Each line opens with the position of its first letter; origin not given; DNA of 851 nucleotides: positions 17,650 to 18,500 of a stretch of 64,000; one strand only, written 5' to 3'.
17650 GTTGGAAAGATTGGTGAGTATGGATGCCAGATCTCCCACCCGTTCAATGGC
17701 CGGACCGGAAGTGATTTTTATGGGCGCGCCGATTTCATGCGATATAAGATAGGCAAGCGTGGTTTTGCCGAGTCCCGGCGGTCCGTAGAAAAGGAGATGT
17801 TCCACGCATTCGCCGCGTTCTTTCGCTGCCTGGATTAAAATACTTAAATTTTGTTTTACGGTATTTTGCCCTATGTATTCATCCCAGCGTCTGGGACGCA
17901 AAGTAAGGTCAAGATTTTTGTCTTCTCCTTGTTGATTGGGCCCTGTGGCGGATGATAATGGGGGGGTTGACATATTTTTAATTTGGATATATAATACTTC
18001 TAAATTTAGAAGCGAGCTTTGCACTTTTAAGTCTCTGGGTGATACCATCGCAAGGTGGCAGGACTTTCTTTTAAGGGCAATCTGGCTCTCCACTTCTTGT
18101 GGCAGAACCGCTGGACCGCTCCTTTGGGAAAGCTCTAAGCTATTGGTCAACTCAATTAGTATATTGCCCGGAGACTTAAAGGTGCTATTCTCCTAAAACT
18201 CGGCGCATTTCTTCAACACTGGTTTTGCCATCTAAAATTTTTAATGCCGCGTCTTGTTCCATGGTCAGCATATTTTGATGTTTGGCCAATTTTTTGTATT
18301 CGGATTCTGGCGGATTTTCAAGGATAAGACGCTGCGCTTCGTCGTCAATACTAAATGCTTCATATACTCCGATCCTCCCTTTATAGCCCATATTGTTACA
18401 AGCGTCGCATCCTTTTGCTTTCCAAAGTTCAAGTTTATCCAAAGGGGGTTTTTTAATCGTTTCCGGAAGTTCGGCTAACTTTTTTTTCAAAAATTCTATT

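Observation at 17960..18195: Candidate novel structured sRNA with a textbook promoter and a 19-bp closing helix, wedged between ruvB and pilB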

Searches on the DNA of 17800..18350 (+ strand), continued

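Call 44: search_with_rna_model(model_id=R1, sources=[L161, L162, L163, L164, L165, L166, L167, L168, L169, L170, L171, L172, L173, L174, L175, L176, L177, L178, L179, L180, L181, L182, L183, L184, L185, L186, L187, L188, L189, L190, L191, L192, L193, L194, L195, L196, L197, L198, L199, L200], max_evalue=1e-10)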
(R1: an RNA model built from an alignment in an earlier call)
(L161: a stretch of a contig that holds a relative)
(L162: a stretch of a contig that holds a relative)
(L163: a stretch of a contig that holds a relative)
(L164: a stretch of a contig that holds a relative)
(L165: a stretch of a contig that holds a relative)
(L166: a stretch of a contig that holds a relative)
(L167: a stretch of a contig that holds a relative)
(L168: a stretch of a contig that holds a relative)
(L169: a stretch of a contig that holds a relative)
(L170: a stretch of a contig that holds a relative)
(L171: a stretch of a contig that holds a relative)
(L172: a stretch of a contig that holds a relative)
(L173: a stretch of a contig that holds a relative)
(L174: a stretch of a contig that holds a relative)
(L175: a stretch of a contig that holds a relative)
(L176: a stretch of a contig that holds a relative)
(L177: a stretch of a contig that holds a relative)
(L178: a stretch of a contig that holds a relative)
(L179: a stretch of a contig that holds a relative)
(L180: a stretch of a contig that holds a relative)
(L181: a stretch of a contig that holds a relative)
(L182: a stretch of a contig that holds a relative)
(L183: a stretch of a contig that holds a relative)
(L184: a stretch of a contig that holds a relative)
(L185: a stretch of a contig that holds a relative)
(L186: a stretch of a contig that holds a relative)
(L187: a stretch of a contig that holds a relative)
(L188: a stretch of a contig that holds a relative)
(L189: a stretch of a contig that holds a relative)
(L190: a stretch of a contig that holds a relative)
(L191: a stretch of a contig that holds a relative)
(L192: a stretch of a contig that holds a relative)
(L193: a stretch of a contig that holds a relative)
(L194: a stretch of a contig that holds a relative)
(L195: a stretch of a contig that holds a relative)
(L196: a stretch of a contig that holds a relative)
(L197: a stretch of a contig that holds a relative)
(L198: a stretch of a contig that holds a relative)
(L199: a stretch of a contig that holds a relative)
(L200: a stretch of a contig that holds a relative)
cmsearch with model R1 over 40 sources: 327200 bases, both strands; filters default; matches with E-value up to 1e-10: 40.
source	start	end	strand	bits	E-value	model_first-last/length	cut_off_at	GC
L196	1254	1424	+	130.1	8.3e-26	1-167/167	no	0.37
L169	479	636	+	127.3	3.4e-25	1-167/167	no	0.38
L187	2815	2972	-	124.5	1.4e-24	1-167/167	no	0.37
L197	788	956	-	123.3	2.4e-24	1-167/167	no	0.4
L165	5196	5354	-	122.8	3.1e-24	1-167/167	no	0.36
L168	1157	1327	+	122.8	3.2e-24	1-167/167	no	0.36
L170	3624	3781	-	120.9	8e-24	1-167/167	no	0.4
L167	1098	1255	-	120.9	8.2e-24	1-167/167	no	0.39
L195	2026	2184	-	119.9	1.4e-23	1-167/167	no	0.31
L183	7585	7743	-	119.3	1.8e-23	1-167/167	no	0.33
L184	10194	10352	+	119.2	1.9e-23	1-167/167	no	0.35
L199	1901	2060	+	119.2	1.9e-23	1-167/167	no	0.33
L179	734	900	-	119.1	2e-23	1-167/167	no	0.41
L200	180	337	-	119.1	2e-23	1-167/167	no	0.38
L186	2536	2694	-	117.8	3.8e-23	1-167/167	no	0.36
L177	6085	6242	+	117.2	5e-23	1-167/167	no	0.37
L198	4760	4935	+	116.8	6.2e-23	1-167/167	no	0.37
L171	3723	3880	+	116.5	7.2e-23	1-167/167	no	0.34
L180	8432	8589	+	116.5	7.2e-23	1-167/167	no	0.34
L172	3861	4028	-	114.8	1.7e-22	1-167/167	no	0.4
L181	6213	6371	+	114.5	2e-22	1-167/167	no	0.36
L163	5492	5649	+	114.3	2.2e-22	1-167/167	no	0.36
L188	729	886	+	113.3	3.6e-22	1-167/167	no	0.37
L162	1981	2147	+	112.6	5.1e-22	1-167/167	no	0.41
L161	10415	10579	-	112.6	5.2e-22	1-167/167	no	0.41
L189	3012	3171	+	112.3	5.8e-22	1-167/167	no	0.34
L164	58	216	-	111.6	8.3e-22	1-167/167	no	0.36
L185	2886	3043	-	111.4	9.5e-22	1-167/167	no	0.42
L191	1414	1571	+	109.2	2.8e-21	1-153/167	3'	0.39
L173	10428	10595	+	109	3e-21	1-167/167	no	0.42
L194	270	437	+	105.5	1.8e-20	1-167/167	no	0.4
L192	13123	13285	-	103.3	5.3e-20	1-167/167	no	0.41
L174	5008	5178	-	103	6.2e-20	1-167/167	no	0.44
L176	5505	5673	-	100.9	1.7e-19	1-167/167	no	0.47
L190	641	799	+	100.8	1.8e-19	1-167/167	no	0.31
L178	1209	1379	+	99.5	3.5e-19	1-167/167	no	0.41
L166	324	491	-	95.9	2.1e-18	1-167/167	no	0.4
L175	11187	11353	-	88.5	8.2e-17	1-167/167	no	0.37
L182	7339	7504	+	72.5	2.4e-13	1-167/167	no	0.39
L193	1744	1909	+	72.5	2.4e-13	1-167/167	no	0.39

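Call 47: search_with_rna_model(model_id=R1, sources=[window, L001, L002, L003, L004, L006, L009, L010, L013, L014, L015, L016, L018, L081, L083, L085, L087, L088, L091, L093, L094, L095, L096, L098, L100, L102, L103, L104, L105, L106, L107, L109, L110, L111, L113, L114, L119, L120, L121, L122, L124, L125, L127, L128, L130, L133, L136, L138, L141, L143, L145, L146, L147, L149, L155, L156, L157, L158, L160, L161, L162, L166, L168, L172, L173, L174, L175, L176, L178, L179, L182, L192, L194, L196, L197, L198, L082, L090, L118, L137, L195, L190], max_evalue=1e-11, make_alignment=true)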
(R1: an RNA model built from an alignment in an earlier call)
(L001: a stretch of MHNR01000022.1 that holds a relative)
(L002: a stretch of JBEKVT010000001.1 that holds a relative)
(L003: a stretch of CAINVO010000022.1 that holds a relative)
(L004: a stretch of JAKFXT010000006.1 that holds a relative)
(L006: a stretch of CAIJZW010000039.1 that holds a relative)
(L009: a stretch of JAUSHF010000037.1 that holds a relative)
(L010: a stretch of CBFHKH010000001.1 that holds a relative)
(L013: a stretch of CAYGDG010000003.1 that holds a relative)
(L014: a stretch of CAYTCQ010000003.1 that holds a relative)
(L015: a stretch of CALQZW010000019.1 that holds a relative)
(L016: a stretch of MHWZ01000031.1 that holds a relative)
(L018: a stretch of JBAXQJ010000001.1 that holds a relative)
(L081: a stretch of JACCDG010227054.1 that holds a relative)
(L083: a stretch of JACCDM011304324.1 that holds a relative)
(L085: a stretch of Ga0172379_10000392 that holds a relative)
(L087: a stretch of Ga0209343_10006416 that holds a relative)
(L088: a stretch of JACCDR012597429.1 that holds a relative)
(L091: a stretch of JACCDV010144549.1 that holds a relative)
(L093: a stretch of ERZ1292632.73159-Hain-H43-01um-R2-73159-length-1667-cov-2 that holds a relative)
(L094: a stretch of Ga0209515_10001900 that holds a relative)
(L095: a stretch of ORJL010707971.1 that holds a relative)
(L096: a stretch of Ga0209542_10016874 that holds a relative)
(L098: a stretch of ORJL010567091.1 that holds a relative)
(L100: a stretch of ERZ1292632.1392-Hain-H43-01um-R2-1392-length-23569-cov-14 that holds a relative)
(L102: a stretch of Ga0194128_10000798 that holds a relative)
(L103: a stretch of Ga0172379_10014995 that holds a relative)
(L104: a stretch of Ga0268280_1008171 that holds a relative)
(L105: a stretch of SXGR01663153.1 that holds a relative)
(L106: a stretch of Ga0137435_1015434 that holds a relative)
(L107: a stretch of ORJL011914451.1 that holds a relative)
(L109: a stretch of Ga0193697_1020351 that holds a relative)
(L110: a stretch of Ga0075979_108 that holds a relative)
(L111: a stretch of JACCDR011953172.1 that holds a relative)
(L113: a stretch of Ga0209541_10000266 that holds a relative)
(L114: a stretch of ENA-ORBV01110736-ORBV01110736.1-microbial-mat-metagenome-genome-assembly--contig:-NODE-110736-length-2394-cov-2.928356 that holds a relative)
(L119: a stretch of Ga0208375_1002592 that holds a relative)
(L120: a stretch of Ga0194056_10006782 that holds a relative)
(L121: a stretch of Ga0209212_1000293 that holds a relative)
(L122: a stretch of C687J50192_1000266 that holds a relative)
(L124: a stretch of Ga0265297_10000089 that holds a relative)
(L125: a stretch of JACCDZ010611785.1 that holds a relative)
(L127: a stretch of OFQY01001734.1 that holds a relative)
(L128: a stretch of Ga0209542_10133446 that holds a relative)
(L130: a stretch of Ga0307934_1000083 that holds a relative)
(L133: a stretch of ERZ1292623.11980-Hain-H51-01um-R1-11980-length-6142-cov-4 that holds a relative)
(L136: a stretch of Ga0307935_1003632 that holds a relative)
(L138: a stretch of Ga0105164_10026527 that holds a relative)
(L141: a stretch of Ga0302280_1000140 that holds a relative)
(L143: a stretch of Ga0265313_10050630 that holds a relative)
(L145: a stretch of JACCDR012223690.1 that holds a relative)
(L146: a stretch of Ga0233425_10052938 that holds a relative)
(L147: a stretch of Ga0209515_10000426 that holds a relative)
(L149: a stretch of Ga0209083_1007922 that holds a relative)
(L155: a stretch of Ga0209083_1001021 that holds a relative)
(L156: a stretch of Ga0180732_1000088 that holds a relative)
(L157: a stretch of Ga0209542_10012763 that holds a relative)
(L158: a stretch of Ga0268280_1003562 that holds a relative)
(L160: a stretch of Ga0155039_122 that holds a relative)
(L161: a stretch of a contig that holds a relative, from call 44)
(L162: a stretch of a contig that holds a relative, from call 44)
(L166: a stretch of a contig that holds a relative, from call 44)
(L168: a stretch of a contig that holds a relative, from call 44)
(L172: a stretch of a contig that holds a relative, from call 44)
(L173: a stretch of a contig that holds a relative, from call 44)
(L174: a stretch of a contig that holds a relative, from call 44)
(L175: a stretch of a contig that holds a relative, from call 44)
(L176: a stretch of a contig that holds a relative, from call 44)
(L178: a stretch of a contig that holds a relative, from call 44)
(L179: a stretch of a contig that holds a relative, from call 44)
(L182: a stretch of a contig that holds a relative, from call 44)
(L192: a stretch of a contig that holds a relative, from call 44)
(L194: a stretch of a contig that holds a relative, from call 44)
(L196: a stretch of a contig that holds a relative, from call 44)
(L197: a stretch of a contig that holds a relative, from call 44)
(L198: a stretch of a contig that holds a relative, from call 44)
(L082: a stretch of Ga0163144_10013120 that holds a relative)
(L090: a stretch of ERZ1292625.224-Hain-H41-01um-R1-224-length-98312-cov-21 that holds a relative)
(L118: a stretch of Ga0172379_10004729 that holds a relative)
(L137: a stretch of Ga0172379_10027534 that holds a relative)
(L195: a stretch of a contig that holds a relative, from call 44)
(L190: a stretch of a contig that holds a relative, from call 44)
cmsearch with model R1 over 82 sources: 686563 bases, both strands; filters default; matches with E-value up to 1e-11: 82.
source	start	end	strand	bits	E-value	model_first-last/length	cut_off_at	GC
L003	2742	2906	-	149.5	1.1e-29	1-167/167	no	0.36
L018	2658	2828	-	140.1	1.2e-27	1-167/167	no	0.33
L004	2624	2793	-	138.2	3.1e-27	1-167/167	no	0.35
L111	84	254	+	137.2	5e-27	1-167/167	no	0.47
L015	960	1130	-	136.4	7.8e-27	1-167/167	no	0.48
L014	1352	1522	-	130.7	1.3e-25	1-167/167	no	0.42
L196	1254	1424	+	130.1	1.7e-25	1-167/167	no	0.37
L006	2634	2792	-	128.4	4.1e-25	1-167/167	no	0.34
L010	2729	2886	-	128.3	4.3e-25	1-167/167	no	0.36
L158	7519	7690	-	127.6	6.2e-25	1-167/167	no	0.37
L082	5103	5260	-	126.8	9.2e-25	1-167/167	no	0.37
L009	2702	2875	-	125.6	1.7e-24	1-167/167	no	0.38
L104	671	842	+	125.4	1.8e-24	1-167/167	no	0.38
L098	357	526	-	124.4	3e-24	1-167/167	no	0.4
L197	788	956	-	123.3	5.1e-24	1-167/167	no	0.4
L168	1157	1327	+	122.8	6.8e-24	1-167/167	no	0.36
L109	757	919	-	122.4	8e-24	1-167/167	no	0.36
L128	596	768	+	121.8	1.1e-23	1-167/167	no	0.39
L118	10394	10552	+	121.7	1.1e-23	1-167/167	no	0.33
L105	1728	1896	+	121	1.6e-23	1-167/167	no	0.36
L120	2875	3045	+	120.5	2.1e-23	1-167/167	no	0.35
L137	2795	2953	+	120.4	2.2e-23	1-167/167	no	0.33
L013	2660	2817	-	120.3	2.3e-23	1-167/167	no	0.44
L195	2026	2184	-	119.9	2.8e-23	1-167/167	no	0.31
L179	734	900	-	119.1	4.1e-23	1-167/167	no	0.41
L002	2772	2938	-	119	4.5e-23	1-167/167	no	0.53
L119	963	1136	-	118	7.3e-23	1-167/167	no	0.36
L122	3472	3647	+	116.8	1.3e-22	1-167/167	no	0.37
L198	4760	4935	+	116.8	1.3e-22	1-167/167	no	0.37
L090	553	711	-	115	3.2e-22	1-167/167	no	0.33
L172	3861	4028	-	114.8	3.7e-22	1-167/167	no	0.4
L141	1359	1531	+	113.3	7.5e-22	1-167/167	no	0.44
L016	2727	2893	-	113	8.7e-22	1-167/167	no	0.48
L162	1981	2147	+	112.6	1.1e-21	1-167/167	no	0.41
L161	10415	10579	-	112.6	1.1e-21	1-167/167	no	0.41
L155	6431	6600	-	112.5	1.1e-21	1-167/167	no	0.32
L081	8554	8713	+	112.3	1.2e-21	1-167/167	no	0.34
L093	244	412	-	112.2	1.3e-21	1-167/167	no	0.44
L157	8220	8390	-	111.9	1.5e-21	1-167/167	no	0.51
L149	4744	4913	-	111.6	1.8e-21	1-167/167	no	0.32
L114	1438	1597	+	110.6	2.9e-21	1-167/167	no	0.35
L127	6190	6351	+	110.2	3.5e-21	1-167/167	no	0.35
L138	1316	1487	-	109.1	6e-21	1-167/167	no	0.41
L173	10428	10595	+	109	6.3e-21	1-167/167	no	0.42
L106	751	916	-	108.9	6.8e-21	1-167/167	no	0.41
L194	270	437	+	105.5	3.7e-20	1-167/167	no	0.4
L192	13123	13285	-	103.3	1.1e-19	1-167/167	no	0.41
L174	5008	5178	-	103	1.3e-19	1-167/167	no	0.44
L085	212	377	+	101.6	2.6e-19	1-167/167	no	0.35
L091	11957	12122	-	101.2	3.2e-19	1-167/167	no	0.4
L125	591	761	+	101.2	3.2e-19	1-167/167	no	0.43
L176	5505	5673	-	100.9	3.6e-19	1-167/167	no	0.47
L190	641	799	+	100.8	3.8e-19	1-167/167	no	0.31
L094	7093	7258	+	100.3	4.9e-19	1-167/167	no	0.42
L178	1209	1379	+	99.5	7.4e-19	1-167/167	no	0.41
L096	10928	11098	+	98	1.6e-18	1-167/167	no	0.4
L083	1212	1383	+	96.8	2.8e-18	1-167/167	no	0.45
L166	324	491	-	95.9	4.5e-18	1-167/167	no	0.4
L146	144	309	-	93.7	1.3e-17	1-167/167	no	0.42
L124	1079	1244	-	93.1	1.8e-17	1-167/167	no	0.54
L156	2465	2625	+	92.9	1.9e-17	1-167/167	no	0.38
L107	3249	3421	+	92.5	2.4e-17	1-167/167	no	0.44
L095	1190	1356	+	91.3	4.4e-17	1-167/167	no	0.45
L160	490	658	-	90.2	7.5e-17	1-167/167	no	0.49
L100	5191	5357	+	90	8.4e-17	1-167/167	no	0.37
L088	5072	5239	+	89.9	8.8e-17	1-167/167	no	0.45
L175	11187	11353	-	88.5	1.7e-16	1-167/167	no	0.37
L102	2764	2938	+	88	2.3e-16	1-167/167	no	0.41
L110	3702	3866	+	88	2.3e-16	1-167/167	no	0.41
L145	7652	7816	+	87.5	2.9e-16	1-167/167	no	0.44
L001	2688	2871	-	87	3.7e-16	1-167/167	no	0.52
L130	2316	2479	+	86.8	4.1e-16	1-167/167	no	0.39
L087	13816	13985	-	79.8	1.3e-14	1-167/167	no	0.49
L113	1352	1521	-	79.8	1.3e-14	1-167/167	no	0.49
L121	6736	6910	-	76.9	5.8e-14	1-167/167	no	0.43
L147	11438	11611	+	75.6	1.1e-13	1-167/167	no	0.45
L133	2403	2568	+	74.3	2e-13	1-167/167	no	0.39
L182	7339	7504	+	72.5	5.1e-13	1-167/167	no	0.39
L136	3539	3702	+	72.2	5.8e-13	1-167/167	no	0.37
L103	5029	5194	+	68.6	3.6e-12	1-167/167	no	0.39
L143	1726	1897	+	66.9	8.2e-12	1-167/167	no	0.54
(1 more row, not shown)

Alignment A3: 82 matches aligned to the model, 217 columns, each read 5' to 3' on its own strand. Consensus structure (alignment columns), stored with it:
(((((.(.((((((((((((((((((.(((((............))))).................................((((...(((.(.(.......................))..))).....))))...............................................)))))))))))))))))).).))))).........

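Call 58: search_with_rna_model(model_id=R1, source=L201, max_evalue=10, filters=off, show_alignments=2)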
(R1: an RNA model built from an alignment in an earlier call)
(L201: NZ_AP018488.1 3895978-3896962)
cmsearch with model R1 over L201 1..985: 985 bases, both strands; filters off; matches with E-value up to 10: 24.
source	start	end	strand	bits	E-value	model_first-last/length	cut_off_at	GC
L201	333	375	-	3.9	0.5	1-167/167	no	0.3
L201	830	850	+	2.5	0.99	1-167/167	no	0.62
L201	341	377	+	0.7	2.5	1-167/167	no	0.32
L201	298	315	-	0.5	2.8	1-167/167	no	0.39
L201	935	956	-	0.5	2.8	1-167/167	no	0.41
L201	815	863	-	0.3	3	1-167/167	no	0.51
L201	55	99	-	0.3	3.1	1-167/167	no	0.51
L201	594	623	-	0.1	3.4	60-96/167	no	0.57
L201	233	280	-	0.1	3.4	1-167/167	no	0.5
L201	448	466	-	0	3.6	1-167/167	no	0.42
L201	722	749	-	-0.1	3.7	1-167/167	no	0.61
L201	134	194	+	-0.1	3.7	1-167/167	no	0.44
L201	129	189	-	-0.5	4.4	1-167/167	no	0.44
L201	392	418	-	-0.8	5.3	1-167/167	no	0.37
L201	570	601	+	-0.9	5.4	59-96/167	no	0.5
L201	533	556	+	-1.1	6.1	1-167/167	no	0.46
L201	646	693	-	-1.3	6.6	1-167/167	no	0.52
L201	727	754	+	-1.3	6.6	1-167/167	no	0.61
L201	763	780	+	-1.3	6.8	1-167/167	no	0.5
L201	525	552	-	-1.4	7.1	1-167/167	no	0.46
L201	422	448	+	-1.4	7.1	1-167/167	no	0.63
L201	895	921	-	-1.5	7.5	1-167/167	no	0.48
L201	874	886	+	-1.5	7.5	1-167/167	no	0.46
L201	484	503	-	-1.9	9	1-167/167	no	0.7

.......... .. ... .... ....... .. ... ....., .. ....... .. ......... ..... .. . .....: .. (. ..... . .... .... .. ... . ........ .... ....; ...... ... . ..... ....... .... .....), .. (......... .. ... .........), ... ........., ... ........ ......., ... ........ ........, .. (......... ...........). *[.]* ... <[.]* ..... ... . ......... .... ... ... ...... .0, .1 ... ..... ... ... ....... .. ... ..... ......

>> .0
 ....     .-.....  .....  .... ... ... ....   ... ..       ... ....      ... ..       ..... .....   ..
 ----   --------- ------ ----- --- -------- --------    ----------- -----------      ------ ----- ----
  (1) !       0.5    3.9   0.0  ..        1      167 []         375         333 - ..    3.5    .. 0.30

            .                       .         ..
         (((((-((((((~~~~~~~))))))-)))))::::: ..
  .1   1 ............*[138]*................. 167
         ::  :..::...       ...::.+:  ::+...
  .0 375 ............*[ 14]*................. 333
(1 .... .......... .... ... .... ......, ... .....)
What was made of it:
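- The model of this RNA does not detect E. coli ssrS: it gives no significant match in the ssrS locus, and the best score, 3.9 bits, lies outside the gene (call 58).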

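Call 60: search_with_rna_model(model_id=R1, sources=[L012, L017, L020, L021, L044, L007], max_evalue=1, filters=off)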
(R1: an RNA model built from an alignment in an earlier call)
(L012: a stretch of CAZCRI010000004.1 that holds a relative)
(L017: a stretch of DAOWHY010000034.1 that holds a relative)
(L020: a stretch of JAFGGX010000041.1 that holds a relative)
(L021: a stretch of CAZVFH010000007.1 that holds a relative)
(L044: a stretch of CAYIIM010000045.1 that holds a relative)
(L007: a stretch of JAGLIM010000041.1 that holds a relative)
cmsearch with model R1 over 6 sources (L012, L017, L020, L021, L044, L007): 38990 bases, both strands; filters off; matches with E-value up to 1: 36.
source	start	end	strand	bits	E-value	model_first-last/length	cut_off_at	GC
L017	2668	2826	-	27.2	0.00018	1-167/167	no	0.42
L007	2552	2710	-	24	0.0009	1-167/167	no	0.41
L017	5689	5757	+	22.3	0.0021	1-167/167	no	0.2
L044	2703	2795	-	21.8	0.0027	26-133/167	no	0.43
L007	1430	1487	-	20.2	0.0058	1-167/167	no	0.34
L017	1438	1564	-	19.8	0.0074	1-167/167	no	0.35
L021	4060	4157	+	19.6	0.0078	1-167/167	no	0.3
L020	4393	4453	+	18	0.018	1-167/167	no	0.26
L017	5684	5752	-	17.7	0.02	1-167/167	no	0.23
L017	1442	1570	+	16.9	0.03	1-167/167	no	0.36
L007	1434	1497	+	16.5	0.037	1-167/167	no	0.34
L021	6320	6364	+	16.2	0.044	1-167/167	no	0.31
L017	4072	4133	-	15.9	0.05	1-167/167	no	0.45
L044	507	635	+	15.3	0.068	1-167/167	no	0.4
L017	682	772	-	15.2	0.07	1-167/167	no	0.29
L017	4077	4138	+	14.2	0.12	1-167/167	no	0.45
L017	2908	2985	-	14.1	0.13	1-167/167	no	0.18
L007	2841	2929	+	13.6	0.16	1-167/167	no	0.25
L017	2913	2990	+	13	0.22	1-167/167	no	0.18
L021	3959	4013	-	12.8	0.23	1-167/167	no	0.25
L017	6568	6600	-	12.7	0.25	1-167/167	no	0.21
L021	4081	4158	-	12.6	0.26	1-167/167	no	0.24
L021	5001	5077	-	12.5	0.28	1-167/167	no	0.29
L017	5189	5230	-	12.1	0.33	1-167/167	no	0.24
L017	6128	6154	-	11.7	0.4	1-167/167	no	0.15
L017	6576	6602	+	11.5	0.45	1-167/167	no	0.26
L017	2673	2831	+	11.4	0.48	1-167/167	no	0.43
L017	5862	5907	+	11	0.59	1-167/167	no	0.22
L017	5196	5234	+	10.7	0.66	1-167/167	no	0.28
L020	4288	4436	-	10.7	0.67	1-167/167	no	0.36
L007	2557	2715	+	10.6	0.7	1-167/167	no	0.41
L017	6377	6410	+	10.5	0.75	1-167/167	no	0.09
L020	712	830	-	10.3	0.83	1-167/167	no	0.47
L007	4986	5028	-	10.3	0.84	1-167/167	no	0.26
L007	5511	5562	-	10.1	0.91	1-167/167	no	0.21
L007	5086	5120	-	10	0.95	1-167/167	no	0.11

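Call 69: search_with_rna_model(model_id=R1, sources=[L202, L203, L204, L205, L206, L207, L208], max_evalue=0.00001)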
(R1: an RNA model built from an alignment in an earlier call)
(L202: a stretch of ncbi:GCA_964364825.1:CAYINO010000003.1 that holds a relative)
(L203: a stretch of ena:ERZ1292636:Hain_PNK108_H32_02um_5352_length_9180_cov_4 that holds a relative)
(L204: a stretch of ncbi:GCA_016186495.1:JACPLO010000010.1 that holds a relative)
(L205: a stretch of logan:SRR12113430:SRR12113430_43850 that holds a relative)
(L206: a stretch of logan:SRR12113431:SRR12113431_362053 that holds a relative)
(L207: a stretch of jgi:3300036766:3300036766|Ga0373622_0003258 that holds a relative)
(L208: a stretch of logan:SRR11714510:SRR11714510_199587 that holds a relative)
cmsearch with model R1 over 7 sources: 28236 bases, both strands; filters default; matches with E-value up to 0.00001: 10.
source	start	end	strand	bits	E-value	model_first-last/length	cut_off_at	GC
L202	2404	2574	-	104.3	2.7e-21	1-167/167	no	0.45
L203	2404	2574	-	104.3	2.7e-21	1-167/167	no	0.45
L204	1259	1430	-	95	2.8e-19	1-167/167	no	0.38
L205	31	202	-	95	2.8e-19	1-167/167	no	0.38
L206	31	202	-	95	2.8e-19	1-167/167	no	0.38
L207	1294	1468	-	61.7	4.6e-12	1-167/167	no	0.5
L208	1294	1468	-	61.7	4.6e-12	1-167/167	no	0.5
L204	1264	1435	+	37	9.8e-07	1-167/167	no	0.37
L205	36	207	+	37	9.8e-07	1-167/167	no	0.37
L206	36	207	+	37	9.8e-07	1-167/167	no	0.37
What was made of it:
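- On The new family defined here (ruvB-divergent junction RNA of Minisyncoccia): The closest relative L202 scores 104 bits (call 69).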
